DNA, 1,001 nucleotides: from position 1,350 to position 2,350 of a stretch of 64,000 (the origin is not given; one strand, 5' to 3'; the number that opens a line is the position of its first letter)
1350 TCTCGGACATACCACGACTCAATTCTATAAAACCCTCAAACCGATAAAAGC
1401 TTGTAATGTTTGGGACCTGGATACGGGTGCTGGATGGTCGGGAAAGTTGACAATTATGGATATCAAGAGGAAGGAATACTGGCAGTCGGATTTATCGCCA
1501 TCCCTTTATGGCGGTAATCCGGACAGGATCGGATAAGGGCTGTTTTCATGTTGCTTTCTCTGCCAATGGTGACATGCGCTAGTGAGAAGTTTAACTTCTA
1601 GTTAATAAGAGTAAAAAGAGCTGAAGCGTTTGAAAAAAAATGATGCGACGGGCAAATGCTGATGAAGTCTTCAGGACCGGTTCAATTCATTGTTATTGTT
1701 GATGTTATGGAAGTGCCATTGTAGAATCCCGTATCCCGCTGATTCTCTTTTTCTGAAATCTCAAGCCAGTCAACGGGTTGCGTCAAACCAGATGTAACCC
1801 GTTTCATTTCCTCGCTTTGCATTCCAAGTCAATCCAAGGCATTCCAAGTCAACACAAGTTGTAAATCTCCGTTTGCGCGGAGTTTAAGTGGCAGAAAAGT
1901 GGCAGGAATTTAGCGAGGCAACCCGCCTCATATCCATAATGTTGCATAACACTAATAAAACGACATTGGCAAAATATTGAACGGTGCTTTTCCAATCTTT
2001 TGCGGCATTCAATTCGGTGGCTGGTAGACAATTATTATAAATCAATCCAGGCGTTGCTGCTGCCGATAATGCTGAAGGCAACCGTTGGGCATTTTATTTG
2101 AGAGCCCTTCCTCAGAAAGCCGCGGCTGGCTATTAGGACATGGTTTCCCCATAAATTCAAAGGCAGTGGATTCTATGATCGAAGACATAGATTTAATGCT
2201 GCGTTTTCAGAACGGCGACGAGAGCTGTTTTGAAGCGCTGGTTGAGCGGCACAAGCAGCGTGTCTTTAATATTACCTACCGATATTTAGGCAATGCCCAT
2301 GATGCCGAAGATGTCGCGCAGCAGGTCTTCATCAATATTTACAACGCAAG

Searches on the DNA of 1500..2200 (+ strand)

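Call 8: search_rna_families(source=window, start=1500, end=2200, threshold=evalue, max_evalue=10, show_alignments=3)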
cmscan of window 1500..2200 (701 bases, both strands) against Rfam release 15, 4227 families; matches with E-value up to 10: 3.
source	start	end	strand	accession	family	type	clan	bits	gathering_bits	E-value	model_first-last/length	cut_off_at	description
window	2031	2071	+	RF03336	mir-1322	Gene; miRNA;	-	17.5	70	1.8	1-69/69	no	mir-1322 microRNA precursor family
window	2144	2173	-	RF02172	RFPL3-AS1_2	Gene; lncRNA;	-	14.7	40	0.34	41-71/71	no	RFPL3 antisense RNA 1 conserved region 2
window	1636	1682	+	RF01123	sR35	Gene; snRNA; snoRNA; CD-box;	-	13.1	60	1.5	1-57/57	no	Small nucleolar RNA sR35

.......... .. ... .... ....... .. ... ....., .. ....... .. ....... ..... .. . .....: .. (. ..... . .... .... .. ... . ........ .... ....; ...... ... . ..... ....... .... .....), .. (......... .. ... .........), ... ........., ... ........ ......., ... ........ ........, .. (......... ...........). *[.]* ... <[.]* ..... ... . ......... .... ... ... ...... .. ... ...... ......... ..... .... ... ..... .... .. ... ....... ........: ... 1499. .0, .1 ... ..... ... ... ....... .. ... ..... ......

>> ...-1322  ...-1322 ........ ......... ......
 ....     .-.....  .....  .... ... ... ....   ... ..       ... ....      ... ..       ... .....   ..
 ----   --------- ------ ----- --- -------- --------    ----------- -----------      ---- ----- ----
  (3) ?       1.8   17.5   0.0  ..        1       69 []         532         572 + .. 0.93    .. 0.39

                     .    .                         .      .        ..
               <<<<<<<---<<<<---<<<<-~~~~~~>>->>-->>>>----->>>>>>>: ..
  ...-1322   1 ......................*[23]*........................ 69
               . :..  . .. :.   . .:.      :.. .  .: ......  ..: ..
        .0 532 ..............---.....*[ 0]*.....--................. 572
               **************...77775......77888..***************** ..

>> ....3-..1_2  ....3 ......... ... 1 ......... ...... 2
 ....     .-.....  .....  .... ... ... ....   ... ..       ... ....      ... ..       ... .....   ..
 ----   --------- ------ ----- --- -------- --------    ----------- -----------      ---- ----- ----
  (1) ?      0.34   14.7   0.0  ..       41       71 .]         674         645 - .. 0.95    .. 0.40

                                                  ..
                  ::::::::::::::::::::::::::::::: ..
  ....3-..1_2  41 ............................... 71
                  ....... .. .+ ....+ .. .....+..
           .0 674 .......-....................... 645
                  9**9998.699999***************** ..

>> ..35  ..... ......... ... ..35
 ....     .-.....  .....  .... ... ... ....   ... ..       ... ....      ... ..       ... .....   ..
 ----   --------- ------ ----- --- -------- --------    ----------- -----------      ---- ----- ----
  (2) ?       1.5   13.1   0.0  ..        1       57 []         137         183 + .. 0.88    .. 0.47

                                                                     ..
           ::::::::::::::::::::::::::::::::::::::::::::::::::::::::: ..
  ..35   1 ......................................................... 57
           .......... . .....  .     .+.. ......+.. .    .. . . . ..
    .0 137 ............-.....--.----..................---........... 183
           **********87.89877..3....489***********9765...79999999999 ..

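Call 50: search_dna_similar(query=window:1631-1915:+, collection=phages, mode=distant, max_evalue=0.01)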
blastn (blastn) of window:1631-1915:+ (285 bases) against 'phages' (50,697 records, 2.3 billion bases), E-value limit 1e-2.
No match.

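Call 51: search_dna_similar(query=window:1631-1915:+, collection=plasmids, mode=distant, max_evalue=0.01)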
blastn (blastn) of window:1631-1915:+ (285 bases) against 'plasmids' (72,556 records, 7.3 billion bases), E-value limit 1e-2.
No match.
